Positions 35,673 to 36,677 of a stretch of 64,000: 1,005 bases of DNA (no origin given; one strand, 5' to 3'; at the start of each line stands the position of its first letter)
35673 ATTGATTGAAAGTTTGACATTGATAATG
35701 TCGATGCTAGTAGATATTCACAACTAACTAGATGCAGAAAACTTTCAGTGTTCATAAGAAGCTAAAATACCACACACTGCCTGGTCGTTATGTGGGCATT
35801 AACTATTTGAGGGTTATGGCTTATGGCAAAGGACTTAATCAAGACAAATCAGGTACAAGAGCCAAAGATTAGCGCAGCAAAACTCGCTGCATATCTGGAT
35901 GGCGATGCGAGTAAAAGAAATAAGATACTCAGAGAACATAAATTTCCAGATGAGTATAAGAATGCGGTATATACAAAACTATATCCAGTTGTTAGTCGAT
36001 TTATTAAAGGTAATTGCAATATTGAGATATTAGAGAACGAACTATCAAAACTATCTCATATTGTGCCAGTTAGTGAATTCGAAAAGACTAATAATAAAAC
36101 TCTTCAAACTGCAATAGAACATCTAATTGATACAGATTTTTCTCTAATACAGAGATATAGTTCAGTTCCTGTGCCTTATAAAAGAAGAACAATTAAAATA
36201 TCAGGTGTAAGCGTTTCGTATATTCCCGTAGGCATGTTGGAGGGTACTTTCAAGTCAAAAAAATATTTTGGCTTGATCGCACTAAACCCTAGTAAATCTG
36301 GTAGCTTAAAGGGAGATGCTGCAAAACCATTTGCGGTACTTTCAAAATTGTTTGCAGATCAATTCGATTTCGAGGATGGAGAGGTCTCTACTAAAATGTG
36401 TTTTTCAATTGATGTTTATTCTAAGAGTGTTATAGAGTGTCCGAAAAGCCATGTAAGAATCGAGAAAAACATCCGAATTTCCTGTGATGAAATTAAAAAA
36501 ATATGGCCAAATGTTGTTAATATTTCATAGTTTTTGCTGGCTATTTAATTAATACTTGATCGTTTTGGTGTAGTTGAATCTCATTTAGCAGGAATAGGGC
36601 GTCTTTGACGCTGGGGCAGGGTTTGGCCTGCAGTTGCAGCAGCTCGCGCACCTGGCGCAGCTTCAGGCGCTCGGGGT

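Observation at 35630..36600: About 1 kb AT-rich island carrying a single orphan 235-aa gene between core genes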

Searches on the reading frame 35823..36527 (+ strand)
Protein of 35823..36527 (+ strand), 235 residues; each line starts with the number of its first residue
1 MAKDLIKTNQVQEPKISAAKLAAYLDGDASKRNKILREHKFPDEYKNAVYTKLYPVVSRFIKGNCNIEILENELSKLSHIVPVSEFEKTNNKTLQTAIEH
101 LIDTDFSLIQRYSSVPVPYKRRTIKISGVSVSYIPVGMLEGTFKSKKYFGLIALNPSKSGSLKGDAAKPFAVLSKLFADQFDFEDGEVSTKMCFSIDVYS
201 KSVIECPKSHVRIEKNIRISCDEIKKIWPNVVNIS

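Call 4: search_protein_families(library=pfam, proteins=[window:35823-36527:+], max_evalue=10)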
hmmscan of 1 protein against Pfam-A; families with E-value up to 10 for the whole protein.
window:35823-36527:+ (235 aa): 0 families

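Call 5: search_protein_families(library=padloc, proteins=[window:35823-36527:+], max_evalue=10)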
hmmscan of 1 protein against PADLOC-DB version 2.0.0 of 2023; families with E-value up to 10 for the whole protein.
window:35823-36527:+ (235 aa): 0 families

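Call 6: search_protein_families(library=ncbifam, proteins=[window:35823-36527:+], max_evalue=10)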
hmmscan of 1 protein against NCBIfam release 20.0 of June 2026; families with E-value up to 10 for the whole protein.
window:35823-36527:+ (235 aa): 0 families

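Call 7: search_protein_families(library=phrogs, proteins=[window:35823-36527:+], max_evalue=10)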
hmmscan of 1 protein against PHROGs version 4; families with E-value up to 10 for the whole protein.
window:35823-36527:+ (235 aa): 4 families
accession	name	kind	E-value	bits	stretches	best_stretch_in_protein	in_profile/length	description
phrog_2773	-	unknown function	0.01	17.1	1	59-94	65-101/125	-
phrog_78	-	connector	0.022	16.2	1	166-215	35-84/122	tail terminator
phrog_15192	-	unknown function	0.15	13.1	1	4-40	30-66/67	-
phrog_29685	-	unknown function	0.16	13.4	1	20-63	70-113/117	-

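Call 9: find_homologous_proteins(query=window:35823-36527:+)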
Query window:35823-36527:+ (235 aa): 1 proteins with E <= 0.001 among 235 candidates.
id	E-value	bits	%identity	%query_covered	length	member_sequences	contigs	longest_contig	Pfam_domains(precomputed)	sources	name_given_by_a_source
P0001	7.0e-150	515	100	100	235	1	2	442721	-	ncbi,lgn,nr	ncbi:MAG: hypothetical protein SFY70_10940 [Bacteroidia bacterium]|nr:hypothetical protein [Bacteroi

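Call 14: find_encoding_contigs(protein=P0001, flank=10000)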
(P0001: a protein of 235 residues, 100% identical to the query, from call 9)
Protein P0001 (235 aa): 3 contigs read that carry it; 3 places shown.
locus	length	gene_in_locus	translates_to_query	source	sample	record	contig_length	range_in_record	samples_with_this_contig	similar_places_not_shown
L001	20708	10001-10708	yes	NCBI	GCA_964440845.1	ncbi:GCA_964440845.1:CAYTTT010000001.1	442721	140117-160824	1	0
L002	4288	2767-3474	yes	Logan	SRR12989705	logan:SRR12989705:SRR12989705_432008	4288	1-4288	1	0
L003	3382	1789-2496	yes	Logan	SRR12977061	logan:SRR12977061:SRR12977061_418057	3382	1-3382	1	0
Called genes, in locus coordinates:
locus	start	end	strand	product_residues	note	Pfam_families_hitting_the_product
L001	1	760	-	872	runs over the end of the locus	PF02861:Clp_N, PF23569:NBD_SMAX1, PF00004:AAA, PF17871:AAA_lid_9, PF07724:AAA_2, PF07728:AAA_5, PF00004:AAA, PF10431:ClpB_D2-small, +8 more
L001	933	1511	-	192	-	-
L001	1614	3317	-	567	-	PF18990:DUF5723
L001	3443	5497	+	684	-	PF07584:BatA, PF13519:VWA_2 (weak)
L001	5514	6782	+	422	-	PF12890:DHOase (weak)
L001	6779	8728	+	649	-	PF00912:Transgly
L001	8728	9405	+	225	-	PF05430:Methyltransf_30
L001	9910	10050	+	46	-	-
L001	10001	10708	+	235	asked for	-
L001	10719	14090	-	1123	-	PF17757:UvrB_inter, PF02559:CarD_TRCF_RID, PF00270:DEAD, PF04851:ResIII, PF00271:Helicase_C, PF03461:TRCF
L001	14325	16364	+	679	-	PF23381:Beta-prop_IFT122_1st, PF24807:WD40_CDC20-Fz, PF24817:WD40_WDHD1_1st, PF25173:Beta-prop_WDR3_1st, PF23414:Beta-prop_EML_2, PF24814:WD40_Prp19, PF25174:Beta-prop_THOC3, PF00656:Peptidase_C14, +17 more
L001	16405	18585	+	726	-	PF14903:WG_beta_rep (faint)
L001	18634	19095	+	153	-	PF00156:Pribosyltran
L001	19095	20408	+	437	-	PF11013:DUF2851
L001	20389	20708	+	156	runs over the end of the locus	-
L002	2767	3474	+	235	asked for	-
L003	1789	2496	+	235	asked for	-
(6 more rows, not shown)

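Call 17: search_protein_representatives(protein=window:35823-36527:+)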
Query: 235 residues. Proteins with E-value up to 0.001 (for the whole library): 512; up to 1e-10: 145; up to 1e-30: 1. The best 150 are listed.
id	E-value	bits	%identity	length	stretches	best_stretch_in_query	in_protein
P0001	2.2e-150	514.6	100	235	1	1-235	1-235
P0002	2.7e-21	92.6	26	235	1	6-230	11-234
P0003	8.1e-21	91.0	27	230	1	11-231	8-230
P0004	7.5e-20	87.9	30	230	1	12-230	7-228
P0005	1.2e-19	87.2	29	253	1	10-229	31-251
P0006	8.1e-19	84.5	30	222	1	15-230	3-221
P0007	1.5e-18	83.6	29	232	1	12-230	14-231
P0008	1.7e-18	83.4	30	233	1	11-229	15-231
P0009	2.2e-18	83.1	28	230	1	13-231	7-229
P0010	2.4e-18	82.9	30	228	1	10-230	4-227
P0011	2.6e-18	82.9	27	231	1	10-230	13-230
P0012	3.0e-18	82.6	27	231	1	10-229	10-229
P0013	7.9e-18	81.3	29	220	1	12-229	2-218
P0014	1.2e-17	80.7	28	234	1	13-231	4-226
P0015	2.1e-17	79.9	26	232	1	11-231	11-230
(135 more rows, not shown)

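Call 21: search_solved_structures(query=A1, max_evalue=10, show_alignments=2)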
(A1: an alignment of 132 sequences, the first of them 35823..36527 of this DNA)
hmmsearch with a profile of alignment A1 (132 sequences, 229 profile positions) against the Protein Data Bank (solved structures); distinct sequences matched with E-value up to 10: 1.
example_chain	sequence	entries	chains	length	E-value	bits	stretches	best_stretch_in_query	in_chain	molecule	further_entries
5ez8_A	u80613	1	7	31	0.27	14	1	199-224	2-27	CC-Hept-I-C-I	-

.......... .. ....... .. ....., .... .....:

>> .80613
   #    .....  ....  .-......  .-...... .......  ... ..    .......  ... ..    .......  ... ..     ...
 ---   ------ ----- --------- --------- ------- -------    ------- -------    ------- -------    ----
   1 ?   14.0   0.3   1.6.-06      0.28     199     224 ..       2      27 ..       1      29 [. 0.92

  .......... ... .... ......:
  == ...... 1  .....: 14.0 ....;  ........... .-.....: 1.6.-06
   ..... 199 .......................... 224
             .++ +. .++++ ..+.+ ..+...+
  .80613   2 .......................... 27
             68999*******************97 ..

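Call 22: search_protein_families(library=pfam, alignment_id=A1, max_evalue=0.1)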
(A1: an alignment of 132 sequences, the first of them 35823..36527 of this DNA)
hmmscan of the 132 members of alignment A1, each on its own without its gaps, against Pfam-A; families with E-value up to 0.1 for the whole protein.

A. member 1, window:35823-36527:+ (235 aa): 0 families

B. families by the number of members that match (of 132 scanned): 47 families (the first 25 are shown)
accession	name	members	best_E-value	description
PF11538.13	Snurportin1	3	0.046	Snurportin1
PF18639.7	Longin_2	2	0.027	Yeast longin domain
PF01242.24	PTPS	1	0.0047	6-pyruvoyl tetrahydropterin synthase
PF18903.5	DUF5659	1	0.0061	Domain of unknown function (DUF5659)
PF06395.16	CDC24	1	0.0076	CDC24 Calponin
PF00373.23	FERM_M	1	0.0084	FERM central domain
PF13583.11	Reprolysin_4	1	0.0093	Metallo-peptidase family M12B Reprolysin-like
PF24136.1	DUF7403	1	0.01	Domain of unknown function (DUF7403)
PF16532.11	Phage_tail_NK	1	0.012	Sf6-type phage tail needle knob or tip of some Caudovirales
PF20924.2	RLIP76_Ral-bd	1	0.014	RLIP76, Ral binding domain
PF19127.6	Choline_bind_3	1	0.016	Choline-binding repeat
PF12848.13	ABC_tran_Xtn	1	0.02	ABC transporter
PF08558.16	TRF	1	0.021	Telomere repeat binding factor (TRF)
PF23857.1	Phage_TAC_19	1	0.023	Phage tail chaperone protein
PF06977.17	SdiA-regulated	1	0.025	SdiA-regulated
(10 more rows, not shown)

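Call 23: find_homologous_proteins(query=A1, max_evalue=0.00001)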
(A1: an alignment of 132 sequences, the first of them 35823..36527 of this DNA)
Query A1 (132 sequences) (235 aa, profile of the alignment): 6 proteins with E <= 0.00001 among 3042 candidates.
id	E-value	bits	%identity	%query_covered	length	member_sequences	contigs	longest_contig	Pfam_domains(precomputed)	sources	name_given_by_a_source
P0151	6.5e-76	273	24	92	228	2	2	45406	-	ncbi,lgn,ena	-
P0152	1.1e-71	259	27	92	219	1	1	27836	-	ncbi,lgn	ncbi:MAG: hypothetical protein RIC80_21120 [Cyclobacteriaceae bacterium]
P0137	6.0e-70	253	23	92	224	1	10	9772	-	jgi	jgi:hypothetical protein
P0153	6.9e-69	250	29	94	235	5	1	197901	-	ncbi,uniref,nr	ncbi:hypothetical protein [Azospirillum tabaci]|uniref:hypothetical protein n=1 Tax=Azospirillum tab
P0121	4.9e-59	218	23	94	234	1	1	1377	-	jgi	jgi:hypothetical protein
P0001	9.3e-55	204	100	100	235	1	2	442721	-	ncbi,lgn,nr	ncbi:MAG: hypothetical protein SFY70_10940 [Bacteroidia bacterium]|nr:hypothetical protein [Bacteroi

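Call 24: search_protein_families(library=padloc, alignment_id=A1, max_evalue=0.1)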
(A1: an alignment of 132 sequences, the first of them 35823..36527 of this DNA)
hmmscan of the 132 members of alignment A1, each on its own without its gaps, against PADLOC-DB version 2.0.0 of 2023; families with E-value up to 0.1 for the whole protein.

A. member 1, window:35823-36527:+ (235 aa): 0 families

B. families by the number of members that match (of 132 scanned): 15 families
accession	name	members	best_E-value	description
PDLC02970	SP_VI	2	0.011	-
PDLC02128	Csn2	1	0.00025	-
PDLC00257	LmuB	1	0.0013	AAA ATPase domain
PDLC02406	Aga_Cas4-like_Nuc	1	0.0026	Class II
PDLC02767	SspB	1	0.0034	SspB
PDLC04390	PDC-M07A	1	0.0045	-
PDLC03863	LmuB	1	0.011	-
PDLC00402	SduA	1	0.014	DUF4263 domain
PDLC00567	JetA3|JetA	1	0.016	Unknown function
PDLC02254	AbiEi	1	0.018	AbiEi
PDLC04583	PDC-M33B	1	0.024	-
PDLC02066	Cas1b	1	0.032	-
PDLC02213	QatB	1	0.037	-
PDLC04094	SIR2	1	0.049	-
PDLC00816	Cyclase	1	0.049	oligonucleotide-cyclase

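Call 25: find_encoding_contigs(protein=P0153, flank=10000, max_places=3)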
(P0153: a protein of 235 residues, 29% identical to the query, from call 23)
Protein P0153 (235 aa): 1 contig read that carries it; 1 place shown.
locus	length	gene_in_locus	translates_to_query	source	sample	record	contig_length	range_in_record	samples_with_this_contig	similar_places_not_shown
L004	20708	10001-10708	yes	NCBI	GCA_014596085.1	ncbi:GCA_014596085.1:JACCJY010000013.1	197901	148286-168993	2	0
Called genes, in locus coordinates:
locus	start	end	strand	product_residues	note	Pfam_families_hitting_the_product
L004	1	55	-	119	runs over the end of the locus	-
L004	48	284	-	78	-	-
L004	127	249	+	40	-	-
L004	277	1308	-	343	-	-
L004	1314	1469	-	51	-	-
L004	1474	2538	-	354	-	-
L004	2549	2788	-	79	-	-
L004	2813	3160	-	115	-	-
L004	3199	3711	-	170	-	-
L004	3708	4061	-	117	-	PF06147:DUF968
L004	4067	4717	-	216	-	PF04404:ERF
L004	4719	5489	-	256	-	-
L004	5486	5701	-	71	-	-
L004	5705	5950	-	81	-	-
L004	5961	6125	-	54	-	-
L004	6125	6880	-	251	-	-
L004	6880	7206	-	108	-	-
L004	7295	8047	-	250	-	-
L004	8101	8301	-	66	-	-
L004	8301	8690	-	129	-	-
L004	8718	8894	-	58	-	-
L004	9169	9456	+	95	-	-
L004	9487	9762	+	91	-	-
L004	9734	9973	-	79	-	-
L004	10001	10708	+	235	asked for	-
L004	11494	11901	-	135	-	PF12844:HTH_19, PF13560:HTH_31, PF01381:HTH_3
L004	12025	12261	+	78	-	PF14549:P22_Cro, PF15943:YdaS_toxin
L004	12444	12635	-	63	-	-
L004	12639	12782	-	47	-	-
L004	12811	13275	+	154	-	-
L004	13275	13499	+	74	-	-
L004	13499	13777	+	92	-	-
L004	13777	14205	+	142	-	PF06356:DUF1064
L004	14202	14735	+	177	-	PF10073:GapR_DNA-bd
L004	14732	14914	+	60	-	-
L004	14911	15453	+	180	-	-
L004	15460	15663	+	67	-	-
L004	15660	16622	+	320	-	-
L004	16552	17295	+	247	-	-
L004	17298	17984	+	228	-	-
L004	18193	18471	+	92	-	-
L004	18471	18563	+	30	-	-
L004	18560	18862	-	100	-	PF21716:dnstrm_HI1420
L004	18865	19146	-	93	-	-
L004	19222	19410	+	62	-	-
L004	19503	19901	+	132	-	PF01844:HNH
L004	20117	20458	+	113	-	-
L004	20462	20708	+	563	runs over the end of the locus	PF03354:TerL_ATPase, PF20441:TerL_nuclease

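Call 26: find_encoding_contigs(protein=P0151, flank=10000, max_places=3)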
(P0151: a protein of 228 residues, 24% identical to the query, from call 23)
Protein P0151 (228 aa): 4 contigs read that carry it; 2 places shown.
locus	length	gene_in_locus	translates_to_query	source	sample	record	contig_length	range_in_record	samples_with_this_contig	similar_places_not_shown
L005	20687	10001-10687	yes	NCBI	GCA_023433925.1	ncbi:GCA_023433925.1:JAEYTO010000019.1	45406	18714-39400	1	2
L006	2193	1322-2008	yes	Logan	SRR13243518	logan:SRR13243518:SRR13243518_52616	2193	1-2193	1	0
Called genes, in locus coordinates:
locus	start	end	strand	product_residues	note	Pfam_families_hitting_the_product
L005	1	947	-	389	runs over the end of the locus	PF07690:MFS_1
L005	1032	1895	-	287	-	-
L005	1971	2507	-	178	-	PF00583:Acetyltransf_1, PF13673:Acetyltransf_10 (weak), PF13508:Acetyltransf_7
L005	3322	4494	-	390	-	PF01837:HcyBio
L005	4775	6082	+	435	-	PF00308:Bac_DnaA, PF08299:Bac_DnaA_C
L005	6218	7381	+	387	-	PF00712:DNA_pol3_beta, PF02767:DNA_pol3_beta_2 (weak), PF02768:DNA_pol3_beta_3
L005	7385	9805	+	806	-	PF02518:HATPase_c, PF00204:DNA_gyraseB, PF01751:Toprim, PF00986:DNA_gyraseB_C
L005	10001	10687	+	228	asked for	-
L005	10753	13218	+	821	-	PF00521:DNA_topoisoIV, PF03989:DNA_gyraseA_C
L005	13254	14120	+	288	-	PF09976:TPR_21 (faint), PF12895:ANAPC3 (faint), PF25058:ARM_TT21 (faint), PF28559:TPR_SusR (faint), PF00515:TPR_1 (faint), PF07719:TPR_2 (faint), PF13424:TPR_12 (weak), PF14559:TPR_19 (weak), +6 more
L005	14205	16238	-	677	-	PF17159:MASE3, PF00512:HisKA, PF02518:HATPase_c, PF00072:Response_reg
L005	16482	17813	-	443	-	PF00365:PFK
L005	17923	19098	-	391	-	PF08668:HDOD, PF00512:HisKA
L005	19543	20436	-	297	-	PF01634:HisG, PF08029:HisG_C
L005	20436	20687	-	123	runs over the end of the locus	PF01502:PRA-CH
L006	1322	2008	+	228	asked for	-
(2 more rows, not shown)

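Call 27: find_encoding_contigs(protein=P0152, flank=10000, max_places=3)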
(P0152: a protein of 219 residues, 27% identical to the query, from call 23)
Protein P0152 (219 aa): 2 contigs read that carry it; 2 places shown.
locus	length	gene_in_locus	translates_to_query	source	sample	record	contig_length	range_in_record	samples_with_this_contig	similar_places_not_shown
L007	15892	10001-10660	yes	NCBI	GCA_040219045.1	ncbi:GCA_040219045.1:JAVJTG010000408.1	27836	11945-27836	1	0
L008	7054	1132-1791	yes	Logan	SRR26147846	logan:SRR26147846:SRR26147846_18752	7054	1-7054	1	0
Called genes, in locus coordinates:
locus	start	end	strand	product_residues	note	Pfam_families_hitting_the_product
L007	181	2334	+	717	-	PF08206:OB_RNB, PF18614:RNase_II_C_S1 (faint), PF08206:OB_RNB (weak), PF17849:OB_Dis3, PF17876:CSD2, PF00773:RNB, PF00575:S1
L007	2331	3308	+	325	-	PF00348:polyprenyl_synt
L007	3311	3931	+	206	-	PF01694:Rhomboid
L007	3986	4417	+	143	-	-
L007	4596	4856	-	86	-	PF01016:Ribosomal_L27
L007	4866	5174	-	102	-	PF00829:Ribosomal_L21p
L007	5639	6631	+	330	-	PF00268:Ribonuc_red_sm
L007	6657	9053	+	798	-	PF03477:ATP-cone, PF00317:Ribonuc_red_lgN, PF02867:Ribonuc_red_lgC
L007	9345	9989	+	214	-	-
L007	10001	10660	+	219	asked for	-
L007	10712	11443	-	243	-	PF02535:Zip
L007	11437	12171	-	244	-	PF05724:TPMT (weak), PF02353:CMAS (faint), PF03848:TehB, PF13489:Methyltransf_23, PF13847:Methyltransf_31, PF08241:Methyltransf_11, PF08242:Methyltransf_12 (weak), PF13649:Methyltransf_25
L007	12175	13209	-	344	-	PF02424:ApbE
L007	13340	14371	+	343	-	PF05496:RuvB_N, PF00004:AAA, PF07728:AAA_5 (faint), PF17864:AAA_lid_4, PF05491:WHD_RuvB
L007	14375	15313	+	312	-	PF08331:QueG_DUF1730, PF13187:Fer4_9 (faint), PF13484:Fer4_16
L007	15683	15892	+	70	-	?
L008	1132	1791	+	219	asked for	-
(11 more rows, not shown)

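Call 28: predict_structure(alignment_id=A1)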
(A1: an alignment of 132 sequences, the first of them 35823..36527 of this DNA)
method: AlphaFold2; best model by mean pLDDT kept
length: 235 residues; sequences in the alignment: 132
mean_pLDDT: 94.9   pTM: 0.90
mean pLDDT of the five models: 94.9, 94.3, 94.2, 94.0, 93.6
residues with pLDDT >= 90: 207; 70-90: 26; 50-70: 2; < 50: 0
segments of 3 or more residues with pLDDT < 50: none
pLDDT, mean of each block of 10 residues (from residue 1): 78 97 96 96 84 96 97 98 95 97 98 93 97 97 97 93 91 98 95 97 97 98 98 90
secondary structure, 60 per line:
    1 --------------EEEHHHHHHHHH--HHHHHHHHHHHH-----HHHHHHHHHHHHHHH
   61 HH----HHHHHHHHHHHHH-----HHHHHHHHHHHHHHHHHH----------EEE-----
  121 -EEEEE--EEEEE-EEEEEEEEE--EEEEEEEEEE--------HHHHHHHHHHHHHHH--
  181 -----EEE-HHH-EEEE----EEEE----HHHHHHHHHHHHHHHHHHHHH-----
elements in order: E15-17 H18-26 H29-40 H46-62 H67-79 H85-102 E113-115 E122-126 E129-133 E135-143 E146-155 H164-178 E186-188 E194-197 E202-205 H210-230

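Call 33: fold_search(model_id=the predicted structure, library=pdb)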
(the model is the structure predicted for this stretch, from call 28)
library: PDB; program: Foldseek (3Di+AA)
matches with E <= 10: 176; with E <= 0.001: 0
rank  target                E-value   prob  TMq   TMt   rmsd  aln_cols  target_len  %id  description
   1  5eax_A                1.2e-03  1.00  0.46  0.13   9.9       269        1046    8  Crystal structure of Dna2 in complex with an ssDNA (released 2015-11-18)
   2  5ean_A                1.3e-03  1.00  0.45  0.13  10.5       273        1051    8  Crystal structure of Dna2 in complex with a 5' overhang DNA (released 2015-11-18)
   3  5eaw_A                1.7e-03  1.00  0.47  0.14   8.7       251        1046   11  Crystal structure of Dna2 nuclease-helicase (released 2015-11-18)
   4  7sjr_A                5.6e-03  1.00  0.49  0.17   6.2       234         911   13  Cryo-EM structure of AdnA-AdnB(W325A) in complex with DNA and AMPPNP (released 2021-12-22)
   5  9iab_A                5.6e-03  0.96  0.33  0.30  12.5       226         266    8  Structure of the Argonaute-associated Cas4 family protein 1 (ACE1) from Chroococcidiopsis thermalis (CtACE1) (released 2025-04-23)
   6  6ppr_A                1.3e-02  0.99  0.46  0.17   6.6       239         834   12  Cryo-EM structure of AdnA(D934A)-AdnB(D1014A) in complex with AMPPNP and DNA (released 2019-11-20)
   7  4cej_B                2.4e-02  0.89  0.39  0.12  12.5       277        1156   10  Crystal structure of AddAB-DNA-ADPNP complex at 3 Angstrom resolution (released 2014-03-12)
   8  3u44_B                2.4e-02  0.80  0.35  0.11  12.5       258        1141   11  Crystal structure of AddAB-DNA complex (released 2012-03-21)
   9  3u4q_B                3.7e-02  0.87  0.39  0.12  11.8       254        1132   11  Structure of AddAB-DNA complex at 2.8 angstroms (released 2012-03-21)
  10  4cei_B                3.7e-02  0.87  0.39  0.12  12.1       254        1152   12  Crystal structure of ADPNP-bound AddAB with a forked DNA substrate (released 2014-03-12)
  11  6ppu_A                3.9e-02  0.97  0.47  0.23   6.3       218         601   15  Cryo-EM structure of AdnAB-AMPPNP-DNA complex (released 2019-11-20)
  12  4ceh_B                6.0e-02  0.82  0.40  0.12  12.0       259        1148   11  Crystal structure of AddAB with a forked DNA substrate (released 2014-03-12)
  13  3h4r                  2.9e-01  0.38  0.36  0.38   9.3       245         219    9  Crystal structure of E. coli RecE exonuclease (released 2009-05-26)
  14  5zyt_A                3.1e-01  0.38  0.36  0.38  13.0       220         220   10  Crystal structure of human MGME1 with 3' overhang double strand DNA3 (released 2018-09-19)
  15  2fok_A                3.3e-01  0.13  0.21  0.11  16.9       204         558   11  STRUCTURE OF RESTRICTION ENDONUCLEASE FOKI (released 1998-06-17)
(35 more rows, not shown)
